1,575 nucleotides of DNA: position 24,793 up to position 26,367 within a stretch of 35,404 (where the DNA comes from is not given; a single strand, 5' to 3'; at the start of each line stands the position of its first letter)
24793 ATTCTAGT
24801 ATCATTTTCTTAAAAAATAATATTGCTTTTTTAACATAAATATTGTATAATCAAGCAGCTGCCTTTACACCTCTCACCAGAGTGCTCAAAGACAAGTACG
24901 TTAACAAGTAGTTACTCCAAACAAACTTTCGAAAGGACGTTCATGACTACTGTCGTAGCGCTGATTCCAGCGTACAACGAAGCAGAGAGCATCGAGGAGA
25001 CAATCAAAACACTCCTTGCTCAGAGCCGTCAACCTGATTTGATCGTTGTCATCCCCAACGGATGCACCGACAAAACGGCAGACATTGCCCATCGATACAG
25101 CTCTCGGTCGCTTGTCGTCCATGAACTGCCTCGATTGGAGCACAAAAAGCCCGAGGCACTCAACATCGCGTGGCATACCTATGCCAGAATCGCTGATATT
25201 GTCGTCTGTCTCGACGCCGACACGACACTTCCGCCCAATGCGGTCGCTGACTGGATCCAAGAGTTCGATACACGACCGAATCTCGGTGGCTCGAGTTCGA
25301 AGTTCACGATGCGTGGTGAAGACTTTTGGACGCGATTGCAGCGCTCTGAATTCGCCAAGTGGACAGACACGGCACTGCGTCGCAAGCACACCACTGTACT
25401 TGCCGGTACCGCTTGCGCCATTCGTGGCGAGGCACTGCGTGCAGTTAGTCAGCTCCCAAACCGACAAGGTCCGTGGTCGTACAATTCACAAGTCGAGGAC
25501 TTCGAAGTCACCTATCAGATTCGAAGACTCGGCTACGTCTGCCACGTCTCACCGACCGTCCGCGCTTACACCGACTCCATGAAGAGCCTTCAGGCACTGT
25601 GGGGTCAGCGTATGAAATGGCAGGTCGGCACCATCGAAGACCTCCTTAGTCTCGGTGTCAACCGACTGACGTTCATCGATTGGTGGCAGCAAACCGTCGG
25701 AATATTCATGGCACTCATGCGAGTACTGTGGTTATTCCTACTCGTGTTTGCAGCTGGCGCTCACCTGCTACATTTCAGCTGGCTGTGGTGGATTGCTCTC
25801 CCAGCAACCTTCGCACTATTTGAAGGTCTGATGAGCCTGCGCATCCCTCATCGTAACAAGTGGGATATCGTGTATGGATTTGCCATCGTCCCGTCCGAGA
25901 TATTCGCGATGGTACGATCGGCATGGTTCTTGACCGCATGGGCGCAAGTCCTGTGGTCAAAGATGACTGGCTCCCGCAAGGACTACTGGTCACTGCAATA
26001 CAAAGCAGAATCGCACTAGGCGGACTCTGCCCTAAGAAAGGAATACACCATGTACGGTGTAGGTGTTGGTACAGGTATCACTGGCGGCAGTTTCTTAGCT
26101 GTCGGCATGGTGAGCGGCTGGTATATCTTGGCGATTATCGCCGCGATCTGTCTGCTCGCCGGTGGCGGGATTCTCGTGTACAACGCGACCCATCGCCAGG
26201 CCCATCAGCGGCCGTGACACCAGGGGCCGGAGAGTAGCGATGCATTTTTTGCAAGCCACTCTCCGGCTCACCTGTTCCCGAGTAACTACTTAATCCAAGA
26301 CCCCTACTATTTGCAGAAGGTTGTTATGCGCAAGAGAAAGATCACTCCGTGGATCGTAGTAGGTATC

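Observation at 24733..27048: Compositionally foreign GT2 / 55-aa membrane peptide / sortase-like cassette inserted between trhO and an ABC exporter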

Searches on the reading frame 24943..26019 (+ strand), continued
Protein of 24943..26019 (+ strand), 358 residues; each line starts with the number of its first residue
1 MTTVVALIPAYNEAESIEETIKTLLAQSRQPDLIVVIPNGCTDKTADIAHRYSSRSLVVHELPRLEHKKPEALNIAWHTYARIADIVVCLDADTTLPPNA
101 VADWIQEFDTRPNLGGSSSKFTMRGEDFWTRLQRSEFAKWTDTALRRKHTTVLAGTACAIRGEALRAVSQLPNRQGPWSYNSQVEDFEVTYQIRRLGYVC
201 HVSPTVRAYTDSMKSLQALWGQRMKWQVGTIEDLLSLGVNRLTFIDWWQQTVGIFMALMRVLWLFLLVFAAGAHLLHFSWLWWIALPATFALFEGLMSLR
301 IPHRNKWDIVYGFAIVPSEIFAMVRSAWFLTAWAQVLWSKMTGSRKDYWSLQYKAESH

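Call 67: find_encoding_contigs(protein=P0125, flank=7000, max_places=2)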
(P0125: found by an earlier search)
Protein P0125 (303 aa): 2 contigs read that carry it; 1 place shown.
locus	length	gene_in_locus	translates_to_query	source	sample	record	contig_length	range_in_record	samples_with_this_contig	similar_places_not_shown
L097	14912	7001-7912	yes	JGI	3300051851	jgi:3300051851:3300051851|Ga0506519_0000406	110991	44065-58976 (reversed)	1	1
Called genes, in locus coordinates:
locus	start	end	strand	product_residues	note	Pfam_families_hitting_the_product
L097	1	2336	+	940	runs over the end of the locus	PF00005:ABC_tran (faint), PF01443:Viral_helicase1 (faint), PF02463:SMC_N (faint), PF03193:RsgA_GTPase (faint), PF13191:AAA_16 (faint), PF13304:AAA_21 (faint), PF17760:UvrA_inter, PF17755:UvrA_DNA-bind, +4 more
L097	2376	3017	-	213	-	PF09335:VTT_dom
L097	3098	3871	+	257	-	PF01386:Ribosomal_L25p, PF14693:Ribosomal_TL5_C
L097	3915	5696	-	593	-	PF00664:ABC_membrane, PF02463:SMC_N, PF00005:ABC_tran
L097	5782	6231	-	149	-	-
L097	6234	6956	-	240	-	PF00398:RrnaAD, PF02475:TRM5-TYW2_MTfase (weak), PF05175:MTS, PF01728:FtsJ (weak), PF13847:Methyltransf_31, PF08241:Methyltransf_11, PF13649:Methyltransf_25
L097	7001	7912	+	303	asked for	PF17773:UPF0176_N, PF00581:Rhodanese, PF12368:Rhodanese_C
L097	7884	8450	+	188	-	PF01327:Pep_deformylase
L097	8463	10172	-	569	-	PF07690:MFS_1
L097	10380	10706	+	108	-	PF01022:HTH_5, PF12840:HTH_20 (weak)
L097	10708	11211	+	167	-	PF08327:AHSA1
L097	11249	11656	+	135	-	PF08570:DUF1761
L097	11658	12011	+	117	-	PF08818:DUF1801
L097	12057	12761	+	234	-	PF03358:FMN_red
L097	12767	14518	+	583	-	PF09972:DUF2207, PF20990:DUF2207_C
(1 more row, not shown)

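Call 68: find_encoding_contigs(protein=P0134, flank=7000, max_places=2)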
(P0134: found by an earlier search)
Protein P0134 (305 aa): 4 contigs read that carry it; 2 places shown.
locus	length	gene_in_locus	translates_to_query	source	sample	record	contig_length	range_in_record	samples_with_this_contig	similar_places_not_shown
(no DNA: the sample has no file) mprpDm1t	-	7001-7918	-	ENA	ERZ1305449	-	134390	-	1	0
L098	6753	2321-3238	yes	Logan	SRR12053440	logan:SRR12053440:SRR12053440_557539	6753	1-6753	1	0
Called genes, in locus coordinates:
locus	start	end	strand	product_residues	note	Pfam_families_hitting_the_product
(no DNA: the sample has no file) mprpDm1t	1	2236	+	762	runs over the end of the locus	PF00270:DEAD, PF04851:ResIII, PF18766:SWI2_SNF2, PF00271:Helicase_C, PF18780:HNH_repeat (faint)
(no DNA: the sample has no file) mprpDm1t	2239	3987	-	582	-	PF00664:ABC_membrane, PF02463:SMC_N, PF00005:ABC_tran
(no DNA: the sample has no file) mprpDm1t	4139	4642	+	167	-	PF09900:DUF2127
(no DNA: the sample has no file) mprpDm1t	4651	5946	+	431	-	PF07690:MFS_1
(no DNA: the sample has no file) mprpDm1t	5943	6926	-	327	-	PF13453:Zn_ribbon_TFIIB (faint)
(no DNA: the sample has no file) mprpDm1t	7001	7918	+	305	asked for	PF17773:UPF0176_N, PF00581:Rhodanese, PF12368:Rhodanese_C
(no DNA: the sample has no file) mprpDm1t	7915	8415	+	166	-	PF00383:dCMP_cyt_deam_1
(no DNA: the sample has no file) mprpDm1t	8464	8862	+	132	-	PF09945:DUF2177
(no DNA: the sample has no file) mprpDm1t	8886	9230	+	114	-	PF08818:DUF1801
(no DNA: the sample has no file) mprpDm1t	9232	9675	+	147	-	PF14117:DUF4287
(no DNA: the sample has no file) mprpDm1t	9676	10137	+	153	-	PF06983:3-dmu-9_3-mt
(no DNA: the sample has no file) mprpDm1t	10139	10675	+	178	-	PF08002:DUF1697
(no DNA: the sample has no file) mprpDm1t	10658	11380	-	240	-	PF00398:RrnaAD, PF05175:MTS (weak), PF08241:Methyltransf_11 (weak), PF13649:Methyltransf_25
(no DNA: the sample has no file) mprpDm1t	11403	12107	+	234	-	PF18917:LiaI-LiaF-like_TM1, PF22570:LiaF-TM, PF18917:LiaI-LiaF-like_TM1, PF09922:LiaF-like_C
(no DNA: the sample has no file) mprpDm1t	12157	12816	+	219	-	PF01182:Glucosamine_iso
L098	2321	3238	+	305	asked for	PF17773:UPF0176_N, PF00581:Rhodanese, PF12368:Rhodanese_C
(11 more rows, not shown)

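Call 93: search_protein_families(library=pfam, proteins=[L009:5989-7923:+], max_evalue=0.001)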
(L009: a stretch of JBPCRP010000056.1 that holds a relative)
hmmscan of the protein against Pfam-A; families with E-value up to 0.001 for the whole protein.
L009:5989-7923:+ (644 aa): 4 families
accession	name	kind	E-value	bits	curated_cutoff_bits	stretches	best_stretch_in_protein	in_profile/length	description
PF01522.26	Polysacc_deac_1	-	8.7e-33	113.4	23.1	1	444-551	7-114/124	Polysaccharide deacetylase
PF13641.12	Glyco_tranf_2_3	-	1.3e-21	78.1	27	1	5-252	3-229/230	Glycosyltransferase like family 2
PF00535.33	Glycos_transf_2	-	4.1e-16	59.8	23.3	1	8-100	3-97/168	Glycosyl transferase family 2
PF13632.12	Glyco_trans_2_3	-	4.5e-11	43.4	27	1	85-315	2-193/198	Glycosyl transferase family group 2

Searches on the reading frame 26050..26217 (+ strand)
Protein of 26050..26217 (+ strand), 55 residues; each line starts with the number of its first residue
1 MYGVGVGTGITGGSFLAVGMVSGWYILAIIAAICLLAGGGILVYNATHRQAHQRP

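Call 4: search_protein_families(library=pfam, proteins=[window:26050-26217:+], max_evalue=0.01)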
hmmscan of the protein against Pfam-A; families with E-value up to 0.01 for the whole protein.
window:26050-26217:+ (55 aa): 0 families

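Call 5: search_protein_families(library=ncbifam, proteins=[window:26050-26217:+], max_evalue=0.01)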
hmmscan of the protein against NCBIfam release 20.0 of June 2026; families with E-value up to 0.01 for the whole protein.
window:26050-26217:+ (55 aa): 0 families

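Call 38: search_protein_families(library=phrogs, proteins=[window:26050-26217:+], max_evalue=0.01)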
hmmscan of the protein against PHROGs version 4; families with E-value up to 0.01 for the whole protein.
window:26050-26217:+ (55 aa): 0 families

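Call 59: search_protein_families(library=ncbifam, proteins=[window:26050-26214:+], max_evalue=10)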
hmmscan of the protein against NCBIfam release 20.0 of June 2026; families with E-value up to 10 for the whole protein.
seq(55 aa): 2 families
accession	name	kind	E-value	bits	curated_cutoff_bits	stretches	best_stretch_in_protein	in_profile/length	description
NF058583.1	LAXTG_small_WW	exception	0.06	13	65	1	3-50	8-50/54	LAXTG motif-containing small protein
NF058582.1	Microco_LAVTG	domain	8.2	6.6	27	1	28-43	13-28/34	LAVTG motif-containing sortase-dependent surface protein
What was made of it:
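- Its best score is 13 bits to NF058583 (call 59).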

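Call 78: find_homologous_proteins(query=A5, max_evalue=0.01)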
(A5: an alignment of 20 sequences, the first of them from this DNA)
Query A5 (20 sequences) (55 aa, profile of the alignment): 127 proteins with E <= 0.01 among 8000 candidates; the best 120 are listed.
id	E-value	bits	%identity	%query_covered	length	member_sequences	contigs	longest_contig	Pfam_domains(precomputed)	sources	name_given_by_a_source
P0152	1.0e-14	72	-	-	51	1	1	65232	-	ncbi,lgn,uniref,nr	ncbi:membrane protein [Arthrobacter phage SilentRX]|uniref:Membrane protein n=1 Tax=Arthrobacter pha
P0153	1.8e-14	71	25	100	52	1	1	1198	-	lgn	-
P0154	2.1e-14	71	-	-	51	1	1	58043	-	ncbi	-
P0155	3.0e-14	71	-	-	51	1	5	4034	-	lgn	-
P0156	4.4e-14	70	-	-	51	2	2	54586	-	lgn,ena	-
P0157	5.0e-14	70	-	-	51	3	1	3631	-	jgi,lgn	jgi:F0F1-type ATP synthase membrane subunit c/vacuolar-type H+-ATPase subunit K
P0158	7.1e-14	69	-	-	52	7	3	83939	-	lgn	-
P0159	7.9e-14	69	-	-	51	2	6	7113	-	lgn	-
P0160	8.1e-14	69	-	-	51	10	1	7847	-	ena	-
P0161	8.7e-14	69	-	-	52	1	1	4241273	-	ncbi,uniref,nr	ncbi:LPXTG cell wall anchor domain-containing protein [Pseudarthrobacter sp. SL88]|uniref:LPXTG cell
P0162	9.3e-14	69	-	-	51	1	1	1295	-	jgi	jgi:hypothetical protein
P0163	1.3e-13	69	-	-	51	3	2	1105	-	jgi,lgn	jgi:hypothetical protein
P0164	2.2e-13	68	-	-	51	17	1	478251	-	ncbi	-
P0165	2.5e-13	68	-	-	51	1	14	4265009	-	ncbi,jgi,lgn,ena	jgi:LPXTG-motif cell wall-anchored protein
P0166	2.8e-13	68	-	-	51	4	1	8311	-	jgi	jgi:LPXTG-motif cell wall-anchored protein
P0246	2.6e-8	52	45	100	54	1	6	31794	-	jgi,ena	-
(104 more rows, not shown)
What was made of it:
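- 26050..26217 (+): 55-aa mini anchor peptide: MYG, then VGVGTG, a Gly-rich stretch, one membrane helix and a basic tail ending in QRP. Many relatives are named 'LPXTG cell wall anchor domain-containing protein' by NCBI or JGI (call 78).
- NCBI and JGI name many of them LPXTG anchor proteins (call 78).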

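Call 80: find_encoding_contigs(protein=P0246, flank=5000, max_places=3)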
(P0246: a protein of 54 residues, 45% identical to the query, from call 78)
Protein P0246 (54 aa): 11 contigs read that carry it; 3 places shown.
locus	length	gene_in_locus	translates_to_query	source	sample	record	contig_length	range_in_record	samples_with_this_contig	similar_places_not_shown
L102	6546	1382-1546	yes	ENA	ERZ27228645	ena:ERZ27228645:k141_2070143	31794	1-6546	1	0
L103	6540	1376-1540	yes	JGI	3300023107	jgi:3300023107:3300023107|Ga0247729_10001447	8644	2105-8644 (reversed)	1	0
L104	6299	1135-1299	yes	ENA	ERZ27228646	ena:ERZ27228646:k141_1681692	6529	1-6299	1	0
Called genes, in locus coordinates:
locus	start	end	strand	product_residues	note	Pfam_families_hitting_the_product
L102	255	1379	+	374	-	PF00535:Glycos_transf_2, PF13641:Glyco_tranf_2_3, PF13632:Glyco_trans_2_3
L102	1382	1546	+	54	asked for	-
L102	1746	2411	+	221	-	PF04203:Sortase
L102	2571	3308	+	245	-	PF00398:RrnaAD, PF01135:PCMT (faint), PF01728:FtsJ (weak), PF13847:Methyltransf_31, PF08241:Methyltransf_11 (weak), PF13649:Methyltransf_25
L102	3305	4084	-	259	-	PF03883:H2O2_YaaD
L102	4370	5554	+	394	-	PF01134:GIDA (faint), PF07992:Pyr_redox_2, PF13454:NAD_binding_9 (faint), PF13738:Pyr_redox_3 (faint), PF00070:Pyr_redox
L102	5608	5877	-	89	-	-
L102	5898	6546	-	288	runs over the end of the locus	PF01040:UbiA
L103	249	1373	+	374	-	PF00535:Glycos_transf_2, PF13641:Glyco_tranf_2_3, PF13632:Glyco_trans_2_3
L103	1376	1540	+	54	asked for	-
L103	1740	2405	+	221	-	PF04203:Sortase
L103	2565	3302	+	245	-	PF00398:RrnaAD, PF01135:PCMT (faint), PF01728:FtsJ (weak), PF13847:Methyltransf_31, PF08241:Methyltransf_11 (weak), PF13649:Methyltransf_25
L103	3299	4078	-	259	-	PF03883:H2O2_YaaD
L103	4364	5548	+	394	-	PF01134:GIDA (faint), PF07992:Pyr_redox_2, PF13454:NAD_binding_9 (faint), PF13738:Pyr_redox_3 (faint), PF00070:Pyr_redox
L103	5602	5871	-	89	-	-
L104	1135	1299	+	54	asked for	-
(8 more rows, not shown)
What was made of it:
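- The switch was used as a prediction for P0246, and the prediction held (call 80).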

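Call 93: search_protein_families(library=pfam, proteins=[L102:1746-2411:+], max_evalue=0.001)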
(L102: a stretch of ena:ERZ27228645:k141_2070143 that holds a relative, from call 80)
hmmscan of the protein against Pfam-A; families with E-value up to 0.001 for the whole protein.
L102:1746-2411:+ (221 aa): 1 family
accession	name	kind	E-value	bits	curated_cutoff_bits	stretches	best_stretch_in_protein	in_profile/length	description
PF04203.18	Sortase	-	6.5e-09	36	26.6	1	78-215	2-124/125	Sortase domain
